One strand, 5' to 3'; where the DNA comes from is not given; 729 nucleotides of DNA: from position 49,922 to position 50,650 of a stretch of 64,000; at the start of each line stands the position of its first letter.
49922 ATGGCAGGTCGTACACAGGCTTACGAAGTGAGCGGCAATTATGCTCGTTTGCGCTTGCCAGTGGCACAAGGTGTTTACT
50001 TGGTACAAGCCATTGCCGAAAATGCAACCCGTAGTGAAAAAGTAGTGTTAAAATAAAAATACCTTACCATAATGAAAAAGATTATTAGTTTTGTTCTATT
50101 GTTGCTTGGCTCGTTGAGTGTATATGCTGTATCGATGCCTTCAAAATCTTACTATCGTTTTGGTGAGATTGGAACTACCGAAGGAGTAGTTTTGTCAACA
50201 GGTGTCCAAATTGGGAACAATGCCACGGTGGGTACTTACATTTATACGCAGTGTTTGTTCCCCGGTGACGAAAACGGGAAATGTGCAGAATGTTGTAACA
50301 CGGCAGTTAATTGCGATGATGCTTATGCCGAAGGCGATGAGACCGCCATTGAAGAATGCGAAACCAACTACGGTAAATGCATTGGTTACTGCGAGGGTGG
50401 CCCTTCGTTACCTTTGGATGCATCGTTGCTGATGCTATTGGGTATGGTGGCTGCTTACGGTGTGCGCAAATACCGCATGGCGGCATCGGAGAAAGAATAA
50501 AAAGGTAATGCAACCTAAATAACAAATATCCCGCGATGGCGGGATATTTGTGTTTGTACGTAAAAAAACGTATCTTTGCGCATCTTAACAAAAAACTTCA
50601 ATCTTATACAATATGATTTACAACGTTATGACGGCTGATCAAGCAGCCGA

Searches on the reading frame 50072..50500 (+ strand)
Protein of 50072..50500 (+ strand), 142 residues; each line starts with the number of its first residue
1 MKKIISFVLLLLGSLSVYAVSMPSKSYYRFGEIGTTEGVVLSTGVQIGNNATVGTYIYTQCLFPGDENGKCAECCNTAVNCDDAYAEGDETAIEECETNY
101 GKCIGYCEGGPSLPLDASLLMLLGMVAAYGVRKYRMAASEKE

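Call 5: search_protein_families(library=pfam, proteins=[window:50072-50500:+], max_evalue=1)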
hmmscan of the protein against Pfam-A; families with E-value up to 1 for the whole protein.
window:50072-50500:+ (142 aa): 1 family
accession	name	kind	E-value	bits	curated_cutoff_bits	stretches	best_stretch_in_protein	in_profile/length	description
PF00132.30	Hexapep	-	0.092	12.9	27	1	38-54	13-29/36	Bacterial transferase hexapeptide (six repeats)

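Call 6: search_protein_families(library=ncbifam, proteins=[window:50072-50500:+], max_evalue=1)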
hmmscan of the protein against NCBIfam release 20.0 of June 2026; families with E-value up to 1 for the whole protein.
window:50072-50500:+ (142 aa): 0 families

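Call 43: find_encoding_contigs(protein=window:50072-50497:+, flank=2000, max_places=3)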
Protein window:50072-50497:+ (142 aa): no gene with exactly this product is on record in the collection.
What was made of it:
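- Tried and rejected: An exact look-up of small3 to identify the source record failed (call 43).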

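Call 45: search_protein_families(library=padloc, proteins=[window:50072-50500:+], max_evalue=0.01)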
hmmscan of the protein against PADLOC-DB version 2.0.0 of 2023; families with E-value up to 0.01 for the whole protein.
window:50072-50500:+ (142 aa): 0 families

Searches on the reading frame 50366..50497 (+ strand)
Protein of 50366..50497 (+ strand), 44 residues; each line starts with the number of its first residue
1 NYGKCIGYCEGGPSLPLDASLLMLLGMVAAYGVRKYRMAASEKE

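Call 65: search_protein_families(library=ncbifam, proteins=[window:50366-50497:+], max_evalue=10)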
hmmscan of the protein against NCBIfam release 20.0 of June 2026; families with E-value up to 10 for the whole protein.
seq(44 aa): 1 family
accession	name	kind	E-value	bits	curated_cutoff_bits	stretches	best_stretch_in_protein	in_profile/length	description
NF046080.1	PID_CTERM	domain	0.77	9.7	26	1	16-37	2-23/25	PID-CTERM protein-sorting domain-containing protein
